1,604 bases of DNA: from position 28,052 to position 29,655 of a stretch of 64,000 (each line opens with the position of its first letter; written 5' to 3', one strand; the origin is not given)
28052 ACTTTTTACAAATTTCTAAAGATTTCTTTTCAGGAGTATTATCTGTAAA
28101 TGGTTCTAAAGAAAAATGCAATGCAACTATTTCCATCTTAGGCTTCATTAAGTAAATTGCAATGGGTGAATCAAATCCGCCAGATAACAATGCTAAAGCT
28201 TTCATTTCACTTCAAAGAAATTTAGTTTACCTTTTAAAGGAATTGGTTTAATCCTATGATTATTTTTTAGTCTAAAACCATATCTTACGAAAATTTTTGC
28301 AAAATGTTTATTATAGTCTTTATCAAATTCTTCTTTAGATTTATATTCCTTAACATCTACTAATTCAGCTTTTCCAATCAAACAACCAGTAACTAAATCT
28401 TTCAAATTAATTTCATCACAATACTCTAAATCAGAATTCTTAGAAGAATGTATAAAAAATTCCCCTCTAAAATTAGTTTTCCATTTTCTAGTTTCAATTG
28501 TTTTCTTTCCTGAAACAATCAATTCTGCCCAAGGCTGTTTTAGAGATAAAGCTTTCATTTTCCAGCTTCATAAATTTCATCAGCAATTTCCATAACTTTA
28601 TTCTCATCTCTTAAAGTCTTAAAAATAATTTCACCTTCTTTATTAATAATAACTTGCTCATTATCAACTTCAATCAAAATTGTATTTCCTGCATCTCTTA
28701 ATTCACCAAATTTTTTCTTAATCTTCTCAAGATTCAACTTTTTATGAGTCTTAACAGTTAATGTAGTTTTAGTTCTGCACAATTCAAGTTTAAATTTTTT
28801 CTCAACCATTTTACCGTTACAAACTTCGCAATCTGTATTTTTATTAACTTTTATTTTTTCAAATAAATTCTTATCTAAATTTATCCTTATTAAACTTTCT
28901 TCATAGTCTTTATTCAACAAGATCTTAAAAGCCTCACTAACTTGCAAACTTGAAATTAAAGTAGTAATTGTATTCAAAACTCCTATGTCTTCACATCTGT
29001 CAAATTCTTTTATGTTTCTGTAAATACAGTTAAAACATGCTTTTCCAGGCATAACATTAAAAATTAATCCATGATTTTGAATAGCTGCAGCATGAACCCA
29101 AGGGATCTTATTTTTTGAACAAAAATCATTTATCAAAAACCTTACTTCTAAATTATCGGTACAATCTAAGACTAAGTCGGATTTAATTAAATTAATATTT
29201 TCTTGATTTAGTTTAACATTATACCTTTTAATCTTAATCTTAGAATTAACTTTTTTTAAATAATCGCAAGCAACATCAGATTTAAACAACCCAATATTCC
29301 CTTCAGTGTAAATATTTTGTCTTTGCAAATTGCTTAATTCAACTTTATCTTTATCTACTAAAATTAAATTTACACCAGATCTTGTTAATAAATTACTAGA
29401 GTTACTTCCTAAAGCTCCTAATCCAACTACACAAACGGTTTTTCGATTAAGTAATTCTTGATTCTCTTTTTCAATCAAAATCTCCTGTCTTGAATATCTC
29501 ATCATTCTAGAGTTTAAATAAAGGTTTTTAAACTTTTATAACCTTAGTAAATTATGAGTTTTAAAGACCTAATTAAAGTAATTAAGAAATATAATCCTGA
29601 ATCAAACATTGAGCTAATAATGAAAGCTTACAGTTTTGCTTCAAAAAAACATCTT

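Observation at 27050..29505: Five-gene ubiquitin-like sulfur-carrier cluster: E1-like, ASCH, ThiI-type PP-loop, unknown 111-aa protein, Gly-Gly Ubl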

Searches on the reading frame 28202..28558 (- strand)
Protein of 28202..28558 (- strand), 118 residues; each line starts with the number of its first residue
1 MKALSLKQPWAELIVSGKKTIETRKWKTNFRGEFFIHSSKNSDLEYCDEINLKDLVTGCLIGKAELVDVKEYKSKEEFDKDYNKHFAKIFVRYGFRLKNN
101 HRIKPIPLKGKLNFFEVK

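Call 3: search_protein_families(library=pfam, proteins=[window:28202-28558:-], max_evalue=0.1)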
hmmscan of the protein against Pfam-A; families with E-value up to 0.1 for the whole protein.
window:28202-28558:- (118 aa): 1 family
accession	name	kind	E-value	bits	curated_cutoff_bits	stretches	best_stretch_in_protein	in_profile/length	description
PF04266.20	ASCH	-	1.2e-10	42.4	21.2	1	4-79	1-62/103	ASCH domain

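Call 4: search_protein_families(library=ncbifam, proteins=[window:28202-28558:-], max_evalue=0.1)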
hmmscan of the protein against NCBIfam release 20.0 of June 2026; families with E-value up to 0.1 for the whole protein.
window:28202-28558:- (118 aa): 0 families

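Call 62: search_solved_structures(query=window:28202-28558:-, max_evalue=1, show_alignments=2)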
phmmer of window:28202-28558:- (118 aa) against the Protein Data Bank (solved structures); distinct sequences matched with E-value up to 1: 13.
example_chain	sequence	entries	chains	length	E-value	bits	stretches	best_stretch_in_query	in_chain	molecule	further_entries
8yxw_A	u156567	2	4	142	2.4e-08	37.2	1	4-111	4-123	Activating signal cointegrator 1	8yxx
8yew_A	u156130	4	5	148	2.8e-08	37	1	4-111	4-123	Activating signal cointegrator 1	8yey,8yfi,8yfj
2e5o_A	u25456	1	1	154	3.4e-08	36.7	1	4-111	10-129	Activating signal cointegrator 1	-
9kyk_A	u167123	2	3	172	5e-08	36.2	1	4-111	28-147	Activating signal cointegrator 1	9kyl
8alz_A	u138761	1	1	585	1.2e-06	31.7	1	4-110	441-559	Activating signal cointegrator 1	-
1wk2_A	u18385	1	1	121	0.00012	25.3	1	4-37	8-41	HYPOTHETICAL PROTEIN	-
2dp9_A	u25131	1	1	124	0.00013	25.1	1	4-37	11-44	Hypothetical protein TTHA0113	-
6kit_A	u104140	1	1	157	0.015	18.5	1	3-27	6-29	Uncharacterized protein CXorf40 homolog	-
9kyi_A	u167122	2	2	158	0.015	18.5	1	3-27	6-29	Protein EOLA1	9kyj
6kir_A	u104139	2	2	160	0.016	18.4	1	3-27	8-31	Uncharacterized protein CXorf40 homolog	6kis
5y7d_A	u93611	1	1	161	0.26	14.5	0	3-27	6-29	Protein CXorf40A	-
4npk_A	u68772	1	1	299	0.71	13.1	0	25-63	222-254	Extended synaptotagmin-2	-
4npj_A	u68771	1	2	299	0.72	13.1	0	25-63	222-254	Extended synaptotagmin-2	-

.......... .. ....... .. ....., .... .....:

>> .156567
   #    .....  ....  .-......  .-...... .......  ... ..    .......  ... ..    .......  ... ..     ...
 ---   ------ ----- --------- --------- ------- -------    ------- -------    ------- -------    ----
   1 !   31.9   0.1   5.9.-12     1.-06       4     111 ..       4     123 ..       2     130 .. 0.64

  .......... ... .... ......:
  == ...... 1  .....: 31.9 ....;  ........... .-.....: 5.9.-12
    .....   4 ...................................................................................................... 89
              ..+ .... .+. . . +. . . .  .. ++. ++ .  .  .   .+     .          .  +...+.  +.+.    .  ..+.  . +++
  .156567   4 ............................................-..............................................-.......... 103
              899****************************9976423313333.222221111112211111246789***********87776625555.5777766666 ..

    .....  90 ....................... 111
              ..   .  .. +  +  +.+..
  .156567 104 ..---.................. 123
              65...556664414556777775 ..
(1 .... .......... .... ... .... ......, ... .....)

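Call 72: search_protein_families(library=phrogs, proteins=[window:28202-28558:-], max_evalue=1)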
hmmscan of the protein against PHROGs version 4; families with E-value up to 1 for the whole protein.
window:28202-28558:- (118 aa): 4 families
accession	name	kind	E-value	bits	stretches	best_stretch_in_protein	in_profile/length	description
phrog_3193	-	unknown function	1.3e-35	124.3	1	1-118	85-207/269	-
phrog_3136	-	unknown function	0.0014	19.7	1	4-76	7-66/134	-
phrog_9059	-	unknown function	0.21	12.7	1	24-93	16-76/91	-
phrog_36884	-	unknown function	0.48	11.4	0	91-102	2-13/36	-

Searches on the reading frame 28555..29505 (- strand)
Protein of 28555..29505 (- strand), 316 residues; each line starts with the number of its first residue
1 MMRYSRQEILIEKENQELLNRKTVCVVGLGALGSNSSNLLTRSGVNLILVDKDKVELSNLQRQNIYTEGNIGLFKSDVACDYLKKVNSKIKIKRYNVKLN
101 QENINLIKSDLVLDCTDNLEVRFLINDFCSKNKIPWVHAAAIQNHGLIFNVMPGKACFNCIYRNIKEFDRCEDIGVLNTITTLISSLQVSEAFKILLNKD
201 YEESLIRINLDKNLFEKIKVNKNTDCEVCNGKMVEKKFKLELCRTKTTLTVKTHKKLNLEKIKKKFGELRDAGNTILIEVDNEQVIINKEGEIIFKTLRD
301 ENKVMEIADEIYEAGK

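Call 3: search_protein_families(library=pfam, proteins=[window:28555-29505:-], max_evalue=0.1)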
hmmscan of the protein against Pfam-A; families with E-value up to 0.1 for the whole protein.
window:28555-29505:- (316 aa): 11 families
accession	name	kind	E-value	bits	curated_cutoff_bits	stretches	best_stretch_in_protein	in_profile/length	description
PF00899.27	ThiF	-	9.7e-57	192.3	28.1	1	4-228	1-238/238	ThiF family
PF03721.20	UDPG_MGDP_dh_N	-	0.00013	22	27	1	23-68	2-47/187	UDP-glucose/GDP-mannose dehydrogenase family, NAD binding domain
PF01494.25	FAD_binding_3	-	0.0012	18.6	22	1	23-75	3-54/349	FAD binding domain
PF02826.25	2-Hacid_dh_C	-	0.0019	18.1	25.1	1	16-64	31-79/178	D-isomer specific 2-hydroxyacid dehydrogenase, NAD binding domain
PF02558.23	ApbA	-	0.0026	17.8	22.2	1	24-67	1-43/150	Ketopantoate reductase PanE/ApbA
PF13241.12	NAD_binding_7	-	0.016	16.2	22.1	1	19-139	5-92/104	Putative NAD(P)-binding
PF02254.24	TrkA_N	-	0.019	15.7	23.8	1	24-64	1-41/116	TrkA-N domain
PF02737.24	3HCDH_N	-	0.024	15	22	1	23-63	1-41/180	3-hydroxyacyl-CoA dehydrogenase, NAD binding domain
PF07991.19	KARI_N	-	0.045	13.8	20.6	0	19-54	2-37/165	Acetohydroxy acid isomeroreductase, NADPH-binding domain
PF18361.6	ssDBP_DBD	-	0.066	13.8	25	0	80-116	81-115/136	Single stranded DNA-binding protein ss DNA binding domain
PF17840.6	Tugs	-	0.075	13.6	27.7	0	195-211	22-38/47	Tethering Ubl4a to BAGS domain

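Call 4: search_protein_families(library=ncbifam, proteins=[window:28555-29505:-], max_evalue=0.1)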
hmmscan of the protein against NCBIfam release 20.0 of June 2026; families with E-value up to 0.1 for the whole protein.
window:28555-29505:- (316 aa): 35 families (the best 25 are shown)
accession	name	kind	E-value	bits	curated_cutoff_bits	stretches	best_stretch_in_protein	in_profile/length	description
TIGR02356.1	adenyl_thiF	equivalog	2e-52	177.6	275.25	1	3-196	1-203/203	thiazole biosynthesis adenylyltransferase ThiF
NF009123.0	PRK12475.1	subfamily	3.6e-48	164.6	510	1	3-303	4-328/338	MoeB/ThiF family adenylyltransferase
NF004281.0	PRK05690.1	subfamily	9.8e-48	162.6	266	1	1-230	10-249/250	molybdopterin-synthase adenylyltransferase MoeB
NF006444.0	PRK08762.1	equivalog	5.1e-45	153.7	449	1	3-235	127-373/387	molybdopterin-synthase adenylyltransferase MoeB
NF047750.1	SAMPActivE1UbaA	equivalog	8.7e-43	146.6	450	1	3-236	12-255/270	SAMP-activating enzyme E1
TIGR02355.1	moeB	equivalog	3.7e-42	144.4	376.55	1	1-229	2-240/240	molybdopterin-synthase adenylyltransferase MoeB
NF006204.0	PRK08328.1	equivalog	7.5e-38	130.4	339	1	2-219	8-230/231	hypothetical protein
NF005902.0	PRK07878.1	equivalog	8.6e-27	94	647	1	2-227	21-261/392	adenylyltransferase/sulfurtransferase MoeZ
NF005646.0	PRK07411.1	equivalog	2e-26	93.1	633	1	2-283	17-308/390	molybdopterin-synthase adenylyltransferase MoeB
NF004111.0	PRK05600.1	equivalog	3e-25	89.1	437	1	14-196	34-226/371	ThiF family adenylyltransferase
NF006395.0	PRK08644.1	equivalog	9.4e-25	87.5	159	1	12-133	21-146/215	sulfur carrier protein ThiS adenylyltransferase ThiF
TIGR02354.1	thiF_fam2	equivalog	1.3e-18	67.6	152.2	1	16-127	16-129/200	thiamine biosynthesis protein ThiF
NF011696.0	PRK15116.1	equivalog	9.1e-15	55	304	1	9-140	18-153/268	tRNA cyclic N6-threonylcarbamoyladenosine(37) synthase TcdA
NF006077.0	PRK08223.1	equivalog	3.5e-13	49.2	266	1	4-162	11-174/296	hypothetical protein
TIGR01408.1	Ube1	subfamily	3.3e-12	45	750.05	1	3-146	401-556/1008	ubiquitin-activating enzyme E1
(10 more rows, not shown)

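Call 49: search_solved_structures(query=window:28555-29505:-, max_evalue=1e-10)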
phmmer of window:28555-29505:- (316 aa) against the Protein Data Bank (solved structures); distinct sequences matched with E-value up to 1e-10: 32.
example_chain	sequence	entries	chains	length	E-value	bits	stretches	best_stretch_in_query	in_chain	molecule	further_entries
1jw9_B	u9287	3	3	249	8.4e-36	126.8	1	1-230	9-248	MOLYBDOPTERIN BIOSYNTHESIS MOEB PROTEIN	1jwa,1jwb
1zud_1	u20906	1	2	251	3.7e-28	101.8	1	2-232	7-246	Adenylyltransferase thiF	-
1zfn_A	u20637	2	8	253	3.8e-28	101.7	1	2-232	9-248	Adenylyltransferase thiF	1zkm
6yub_B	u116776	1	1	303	2e-21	79.6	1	3-201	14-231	Adenylyltransferase and sulfurtransferase uba4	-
6yub_A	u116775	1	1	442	5.9e-21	78.1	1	3-201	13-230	Adenylyltransferase and sulfurtransferase uba4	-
6z6s_DDD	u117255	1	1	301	3.2e-20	75.7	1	3-200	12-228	Adenylyltransferase and sulfurtransferase uba4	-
6yuc_D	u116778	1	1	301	3.3e-20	75.7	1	3-200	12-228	Adenylyltransferase and sulfurtransferase uba4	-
5iaa_A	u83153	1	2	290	1.7e-17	66.8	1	17-243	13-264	Ubiquitin-like modifier-activating enzyme 5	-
6h78_A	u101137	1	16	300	1.9e-17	66.6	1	17-242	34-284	Ubiquitin-like modifier-activating enzyme 5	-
6h77_A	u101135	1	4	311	1.9e-17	66.6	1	17-243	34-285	Ubiquitin-like modifier-activating enzyme 5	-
3guc_A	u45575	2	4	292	2.3e-17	66.4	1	17-242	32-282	Ubiquitin-like modifier-activating enzyme 5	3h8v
5l95_A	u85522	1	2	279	2.5e-17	66.2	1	22-243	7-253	Ubiquitin-like modifier-activating enzyme 5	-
9egb_A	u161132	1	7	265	7.6e-17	64.6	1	3-171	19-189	THIF-type NAD/FAD binding fold domain-containing protein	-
9egc_A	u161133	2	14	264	8.3e-17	64.5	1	3-171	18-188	THIF-type NAD/FAD binding fold domain-containing protein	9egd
9qgg_B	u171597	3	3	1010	2.5e-14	56.3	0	3-153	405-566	E1 ubiquitin-activating enzyme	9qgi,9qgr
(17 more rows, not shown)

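Call 94: search_solved_structures(query=window:28555-29505:-, max_evalue=1e-25, show_alignments=2)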
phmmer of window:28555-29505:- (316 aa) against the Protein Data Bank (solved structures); distinct sequences matched with E-value up to 1e-25: 3.
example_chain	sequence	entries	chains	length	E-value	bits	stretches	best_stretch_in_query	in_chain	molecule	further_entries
1jw9_B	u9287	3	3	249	8.4e-36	126.8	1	1-230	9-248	MOLYBDOPTERIN BIOSYNTHESIS MOEB PROTEIN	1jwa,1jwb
1zud_1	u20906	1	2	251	3.7e-28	101.8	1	2-232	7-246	Adenylyltransferase thiF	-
1zfn_A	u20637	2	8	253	3.8e-28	101.7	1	2-232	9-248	Adenylyltransferase thiF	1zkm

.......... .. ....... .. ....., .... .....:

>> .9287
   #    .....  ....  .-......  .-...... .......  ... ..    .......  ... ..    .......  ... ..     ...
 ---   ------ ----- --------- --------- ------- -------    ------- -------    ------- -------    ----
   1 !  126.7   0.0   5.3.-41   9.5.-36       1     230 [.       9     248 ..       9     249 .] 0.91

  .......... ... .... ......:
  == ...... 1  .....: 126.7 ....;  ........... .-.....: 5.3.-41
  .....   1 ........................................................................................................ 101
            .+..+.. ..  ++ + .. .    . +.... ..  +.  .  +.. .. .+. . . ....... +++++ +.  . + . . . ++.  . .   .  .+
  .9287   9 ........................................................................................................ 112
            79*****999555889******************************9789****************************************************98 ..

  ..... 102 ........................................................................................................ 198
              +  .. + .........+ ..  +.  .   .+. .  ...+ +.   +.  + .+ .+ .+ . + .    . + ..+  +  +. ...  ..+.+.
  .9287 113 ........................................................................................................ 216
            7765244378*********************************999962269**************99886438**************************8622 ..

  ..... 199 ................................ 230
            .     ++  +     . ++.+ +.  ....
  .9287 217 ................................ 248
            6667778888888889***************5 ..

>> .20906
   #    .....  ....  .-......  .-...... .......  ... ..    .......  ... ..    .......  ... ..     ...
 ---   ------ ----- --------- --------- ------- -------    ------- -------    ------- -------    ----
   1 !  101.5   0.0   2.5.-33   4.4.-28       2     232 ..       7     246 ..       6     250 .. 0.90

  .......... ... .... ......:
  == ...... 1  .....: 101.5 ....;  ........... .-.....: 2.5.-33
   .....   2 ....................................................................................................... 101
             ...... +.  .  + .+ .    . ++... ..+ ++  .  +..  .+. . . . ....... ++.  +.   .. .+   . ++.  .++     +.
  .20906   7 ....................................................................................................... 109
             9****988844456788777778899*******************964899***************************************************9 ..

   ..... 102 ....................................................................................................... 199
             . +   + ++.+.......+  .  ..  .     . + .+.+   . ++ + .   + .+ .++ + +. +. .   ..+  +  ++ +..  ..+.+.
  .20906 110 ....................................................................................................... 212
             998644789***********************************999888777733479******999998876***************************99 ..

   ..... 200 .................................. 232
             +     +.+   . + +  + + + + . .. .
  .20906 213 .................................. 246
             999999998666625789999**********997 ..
